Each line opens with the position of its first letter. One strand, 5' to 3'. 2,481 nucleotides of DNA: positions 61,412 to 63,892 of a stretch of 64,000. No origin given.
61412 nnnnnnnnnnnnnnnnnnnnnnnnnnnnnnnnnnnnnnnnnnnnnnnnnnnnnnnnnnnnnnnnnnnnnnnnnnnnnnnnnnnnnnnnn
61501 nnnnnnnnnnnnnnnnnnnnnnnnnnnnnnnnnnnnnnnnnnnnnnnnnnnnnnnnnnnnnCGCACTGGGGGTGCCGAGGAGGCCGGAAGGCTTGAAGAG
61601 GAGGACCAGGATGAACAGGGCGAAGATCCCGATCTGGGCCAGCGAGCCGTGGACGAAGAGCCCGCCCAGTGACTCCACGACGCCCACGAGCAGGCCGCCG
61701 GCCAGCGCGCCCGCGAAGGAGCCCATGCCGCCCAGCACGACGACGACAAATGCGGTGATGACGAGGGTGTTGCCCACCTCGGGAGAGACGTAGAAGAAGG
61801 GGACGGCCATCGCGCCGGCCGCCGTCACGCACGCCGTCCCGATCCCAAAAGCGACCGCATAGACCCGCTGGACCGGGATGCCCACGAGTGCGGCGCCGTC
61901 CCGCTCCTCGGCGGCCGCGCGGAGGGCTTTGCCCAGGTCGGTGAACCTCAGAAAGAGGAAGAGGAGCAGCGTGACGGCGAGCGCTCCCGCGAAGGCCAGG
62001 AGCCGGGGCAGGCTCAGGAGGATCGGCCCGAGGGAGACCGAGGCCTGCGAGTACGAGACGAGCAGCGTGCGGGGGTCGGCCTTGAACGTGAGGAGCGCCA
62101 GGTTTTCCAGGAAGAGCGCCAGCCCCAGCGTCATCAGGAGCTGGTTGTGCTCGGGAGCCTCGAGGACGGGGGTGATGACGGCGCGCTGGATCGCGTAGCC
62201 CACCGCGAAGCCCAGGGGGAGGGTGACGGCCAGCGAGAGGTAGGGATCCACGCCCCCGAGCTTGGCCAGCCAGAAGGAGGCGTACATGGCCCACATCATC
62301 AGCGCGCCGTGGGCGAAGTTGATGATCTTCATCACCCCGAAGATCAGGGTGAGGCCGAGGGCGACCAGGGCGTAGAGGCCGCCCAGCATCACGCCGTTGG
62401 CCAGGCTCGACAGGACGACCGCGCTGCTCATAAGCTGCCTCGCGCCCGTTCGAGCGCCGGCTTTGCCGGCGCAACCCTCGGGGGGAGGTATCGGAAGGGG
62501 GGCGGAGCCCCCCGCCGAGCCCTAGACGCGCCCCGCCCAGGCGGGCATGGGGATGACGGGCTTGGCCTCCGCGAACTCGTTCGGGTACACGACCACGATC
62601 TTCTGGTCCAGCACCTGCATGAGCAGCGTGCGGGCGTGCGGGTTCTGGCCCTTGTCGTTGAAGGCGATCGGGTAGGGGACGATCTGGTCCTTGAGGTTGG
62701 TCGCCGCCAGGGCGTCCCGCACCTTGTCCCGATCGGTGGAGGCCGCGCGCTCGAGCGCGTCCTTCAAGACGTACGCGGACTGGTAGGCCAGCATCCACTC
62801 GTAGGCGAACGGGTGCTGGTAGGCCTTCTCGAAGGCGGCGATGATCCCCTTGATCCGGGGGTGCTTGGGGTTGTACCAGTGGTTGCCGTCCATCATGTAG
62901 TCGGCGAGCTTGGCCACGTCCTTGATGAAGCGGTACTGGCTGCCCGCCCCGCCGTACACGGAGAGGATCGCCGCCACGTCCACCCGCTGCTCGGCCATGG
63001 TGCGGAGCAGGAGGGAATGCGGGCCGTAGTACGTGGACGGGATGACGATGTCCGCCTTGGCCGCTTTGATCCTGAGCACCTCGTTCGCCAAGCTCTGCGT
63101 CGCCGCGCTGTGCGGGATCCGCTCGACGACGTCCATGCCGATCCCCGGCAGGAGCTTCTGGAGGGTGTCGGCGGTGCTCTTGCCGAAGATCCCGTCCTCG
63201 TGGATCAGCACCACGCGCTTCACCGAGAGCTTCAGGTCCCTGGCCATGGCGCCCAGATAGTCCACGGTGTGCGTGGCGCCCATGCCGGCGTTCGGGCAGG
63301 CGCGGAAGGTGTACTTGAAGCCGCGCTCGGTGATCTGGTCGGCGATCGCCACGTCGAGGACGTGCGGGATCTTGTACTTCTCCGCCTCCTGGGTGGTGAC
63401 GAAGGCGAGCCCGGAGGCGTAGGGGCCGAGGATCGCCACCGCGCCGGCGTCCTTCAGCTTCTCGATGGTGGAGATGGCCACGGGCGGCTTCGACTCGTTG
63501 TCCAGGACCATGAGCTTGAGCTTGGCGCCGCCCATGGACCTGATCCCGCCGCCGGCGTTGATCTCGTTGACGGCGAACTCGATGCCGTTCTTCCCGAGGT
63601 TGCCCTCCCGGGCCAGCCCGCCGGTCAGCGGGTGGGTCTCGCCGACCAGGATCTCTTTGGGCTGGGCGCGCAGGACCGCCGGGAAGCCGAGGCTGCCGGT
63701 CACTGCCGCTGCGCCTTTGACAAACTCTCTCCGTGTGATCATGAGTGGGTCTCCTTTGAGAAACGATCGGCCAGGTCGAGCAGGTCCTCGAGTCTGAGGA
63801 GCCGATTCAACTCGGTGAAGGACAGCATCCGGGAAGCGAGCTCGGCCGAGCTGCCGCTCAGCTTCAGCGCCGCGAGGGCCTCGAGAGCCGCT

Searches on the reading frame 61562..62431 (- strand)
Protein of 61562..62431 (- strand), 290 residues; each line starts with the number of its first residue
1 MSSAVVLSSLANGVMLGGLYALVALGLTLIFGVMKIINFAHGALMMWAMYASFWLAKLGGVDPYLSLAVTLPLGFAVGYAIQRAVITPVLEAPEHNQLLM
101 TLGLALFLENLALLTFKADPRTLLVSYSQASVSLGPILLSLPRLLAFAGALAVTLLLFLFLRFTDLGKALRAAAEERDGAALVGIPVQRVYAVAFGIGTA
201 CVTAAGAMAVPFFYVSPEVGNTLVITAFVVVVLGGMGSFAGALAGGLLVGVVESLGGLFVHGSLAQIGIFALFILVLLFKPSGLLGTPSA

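Call 52: find_homologous_proteins(query=window:61562-62431:-, max_evalue=1e-60)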
Query window:61562-62431:- (290 aa): 7798 proteins with E <= 1e-60 among 8000 candidates; the best 120 are listed.
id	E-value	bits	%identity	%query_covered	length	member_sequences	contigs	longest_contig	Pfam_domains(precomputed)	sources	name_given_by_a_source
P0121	1.6e-166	571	99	100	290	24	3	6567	PF02653.22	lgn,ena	-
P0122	1.4e-165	568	98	100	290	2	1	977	PF02653.22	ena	-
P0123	4.3e-158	543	98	95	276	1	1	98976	PF02653.22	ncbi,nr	ncbi:MAG: branched-chain amino acid ABC transporter permease [Candidatus Rokubacteria bacterium]|nr:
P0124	3.1e-156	537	92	100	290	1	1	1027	PF02653.22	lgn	-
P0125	1.0e-151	523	90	100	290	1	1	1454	PF02653.22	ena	-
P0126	4.4e-143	494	85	100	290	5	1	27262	PF02653.22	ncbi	-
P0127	1.9e-142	492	85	100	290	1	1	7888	PF02653.22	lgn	-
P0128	1.5e-141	489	83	100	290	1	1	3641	PF02653.22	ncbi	-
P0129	9.5e-137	473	81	100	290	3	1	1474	PF02653.22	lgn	-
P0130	1.7e-134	466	81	100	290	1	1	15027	PF02653.22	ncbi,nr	ncbi:MAG TPA: branched-chain amino acid ABC transporter permease [Methylomirabilota bacterium]|nr:br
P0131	1.7e-134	466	80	100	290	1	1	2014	PF02653.22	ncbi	-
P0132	9.1e-134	464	80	100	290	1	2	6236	PF02653.22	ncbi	-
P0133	2.3e-133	462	79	100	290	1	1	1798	PF02653.22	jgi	jgi:branched-chain amino acid transport system permease protein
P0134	2.4e-133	462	79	100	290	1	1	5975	PF02653.22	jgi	jgi:branched-chain amino acid transport system permease protein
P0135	2.5e-133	462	79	100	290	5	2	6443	PF02653.22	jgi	jgi:branched-chain amino acid transport system permease protein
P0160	6.1e-127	441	78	99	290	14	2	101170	PF02653.22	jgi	jgi:branched-chain amino acid transport system permease protein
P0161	5.6e-126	438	78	95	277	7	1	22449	PF02653.22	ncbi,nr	ncbi:MAG: branched-chain amino acid ABC transporter permease [Candidatus Rokubacteria bacterium 13_1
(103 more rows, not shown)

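Call 53: find_encoding_contigs(protein=P0123, flank=1500, max_places=1)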
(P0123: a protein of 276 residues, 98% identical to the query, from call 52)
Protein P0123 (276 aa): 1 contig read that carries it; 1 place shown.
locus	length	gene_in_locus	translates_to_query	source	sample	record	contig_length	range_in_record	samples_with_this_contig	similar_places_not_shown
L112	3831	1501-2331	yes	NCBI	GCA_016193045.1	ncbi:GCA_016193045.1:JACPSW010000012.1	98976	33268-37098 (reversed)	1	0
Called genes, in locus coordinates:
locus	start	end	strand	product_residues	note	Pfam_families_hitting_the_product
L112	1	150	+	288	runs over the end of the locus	PF13714:PEP_mutase, PF00463:ICL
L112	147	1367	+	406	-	PF13433:Peripla_BP_5, PF13458:Peripla_BP_6, PF01094:ANF_receptor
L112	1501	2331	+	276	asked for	PF02653:BPD_transp_2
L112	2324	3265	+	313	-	PF02653:BPD_transp_2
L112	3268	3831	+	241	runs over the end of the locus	PF00005:ABC_tran, PF13304:AAA_21 (faint), PF12399:BCA_ABC_TP_C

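Call 54: find_encoding_contigs(protein=P0126, flank=1500, max_places=1)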
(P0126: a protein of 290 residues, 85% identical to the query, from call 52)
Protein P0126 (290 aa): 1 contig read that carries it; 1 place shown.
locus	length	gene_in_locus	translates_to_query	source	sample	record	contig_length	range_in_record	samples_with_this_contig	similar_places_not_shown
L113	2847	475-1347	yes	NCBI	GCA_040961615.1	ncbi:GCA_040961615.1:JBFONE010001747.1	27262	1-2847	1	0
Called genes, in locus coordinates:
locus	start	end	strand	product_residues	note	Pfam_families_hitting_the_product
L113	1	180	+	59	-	?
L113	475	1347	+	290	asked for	PF02653:BPD_transp_2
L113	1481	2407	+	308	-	PF02653:BPD_transp_2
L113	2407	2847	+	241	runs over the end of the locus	PF00005:ABC_tran, PF12399:BCA_ABC_TP_C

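Call 55: find_encoding_contigs(protein=P0130, flank=1500, max_places=1)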
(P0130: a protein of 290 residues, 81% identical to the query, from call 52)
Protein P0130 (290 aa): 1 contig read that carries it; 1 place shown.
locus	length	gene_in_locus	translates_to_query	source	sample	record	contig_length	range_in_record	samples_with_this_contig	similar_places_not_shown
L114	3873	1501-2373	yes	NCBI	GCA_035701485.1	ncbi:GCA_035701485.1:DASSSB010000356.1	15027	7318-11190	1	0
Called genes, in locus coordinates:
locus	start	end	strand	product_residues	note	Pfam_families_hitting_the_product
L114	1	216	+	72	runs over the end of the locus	-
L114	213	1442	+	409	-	PF13433:Peripla_BP_5 (faint), PF13458:Peripla_BP_6, PF01094:ANF_receptor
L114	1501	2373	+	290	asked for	PF02653:BPD_transp_2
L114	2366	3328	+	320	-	PF02653:BPD_transp_2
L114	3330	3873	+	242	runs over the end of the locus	PF00005:ABC_tran, PF13304:AAA_21 (faint), PF12399:BCA_ABC_TP_C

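Call 56: find_encoding_contigs(protein=P0160, flank=1500, max_places=1)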
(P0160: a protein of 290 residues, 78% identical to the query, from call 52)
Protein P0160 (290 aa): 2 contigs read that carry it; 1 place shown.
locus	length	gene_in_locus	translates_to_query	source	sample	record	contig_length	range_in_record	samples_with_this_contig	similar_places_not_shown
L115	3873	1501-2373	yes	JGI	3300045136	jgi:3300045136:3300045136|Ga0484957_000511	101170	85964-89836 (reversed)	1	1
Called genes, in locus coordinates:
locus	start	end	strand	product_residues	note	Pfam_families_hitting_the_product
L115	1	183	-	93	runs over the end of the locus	PF24696:UGSC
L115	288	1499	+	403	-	PF13433:Peripla_BP_5 (faint), PF13458:Peripla_BP_6, PF01094:ANF_receptor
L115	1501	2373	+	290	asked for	PF02653:BPD_transp_2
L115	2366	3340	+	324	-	PF02653:BPD_transp_2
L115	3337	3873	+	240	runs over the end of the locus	PF00005:ABC_tran, PF13304:AAA_21 (faint), PF12399:BCA_ABC_TP_C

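Call 57: find_encoding_contigs(protein=P0161, flank=1500, max_places=1)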
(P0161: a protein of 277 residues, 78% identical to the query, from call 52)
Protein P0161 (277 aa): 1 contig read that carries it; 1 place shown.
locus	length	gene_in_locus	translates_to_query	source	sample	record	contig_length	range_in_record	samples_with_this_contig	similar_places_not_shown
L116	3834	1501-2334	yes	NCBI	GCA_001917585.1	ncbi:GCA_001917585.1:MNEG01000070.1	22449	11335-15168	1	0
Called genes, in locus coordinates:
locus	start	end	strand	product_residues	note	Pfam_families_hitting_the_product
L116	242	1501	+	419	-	PF13433:Peripla_BP_5 (weak), PF13458:Peripla_BP_6, PF01094:ANF_receptor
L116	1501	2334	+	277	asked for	PF02653:BPD_transp_2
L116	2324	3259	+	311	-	PF02653:BPD_transp_2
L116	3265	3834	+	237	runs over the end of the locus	PF00005:ABC_tran, PF13304:AAA_21 (faint), PF12399:BCA_ABC_TP_C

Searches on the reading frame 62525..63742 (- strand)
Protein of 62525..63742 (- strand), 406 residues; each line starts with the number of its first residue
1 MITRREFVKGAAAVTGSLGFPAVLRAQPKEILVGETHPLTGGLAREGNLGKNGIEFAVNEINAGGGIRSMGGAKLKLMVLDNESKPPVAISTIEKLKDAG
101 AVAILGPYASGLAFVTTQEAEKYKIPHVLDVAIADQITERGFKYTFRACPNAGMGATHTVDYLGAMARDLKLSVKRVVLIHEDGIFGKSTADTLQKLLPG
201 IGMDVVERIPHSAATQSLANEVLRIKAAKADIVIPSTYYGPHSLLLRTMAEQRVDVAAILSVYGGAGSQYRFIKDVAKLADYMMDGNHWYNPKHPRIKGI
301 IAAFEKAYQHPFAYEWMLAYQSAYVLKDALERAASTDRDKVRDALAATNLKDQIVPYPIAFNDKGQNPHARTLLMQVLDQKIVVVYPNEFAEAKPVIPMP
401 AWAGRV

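Call 64: search_protein_families(library=pfam, proteins=[window:62525-63742:-], max_evalue=0.00001)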
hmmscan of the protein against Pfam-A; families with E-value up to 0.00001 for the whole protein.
window:62525-63742:- (406 aa): 3 families
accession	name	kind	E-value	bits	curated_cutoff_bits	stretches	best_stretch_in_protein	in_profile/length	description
PF13458.12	Peripla_BP_6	-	1.5e-44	153.5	31.7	1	33-378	4-339/343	Periplasmic binding protein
PF01094.35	ANF_receptor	-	2.6e-13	50.2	25.4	1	52-341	4-301/353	Receptor family ligand binding region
PF13433.12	Peripla_BP_5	-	1.7e-12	47.6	27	1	33-350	3-311/363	Periplasmic binding protein domain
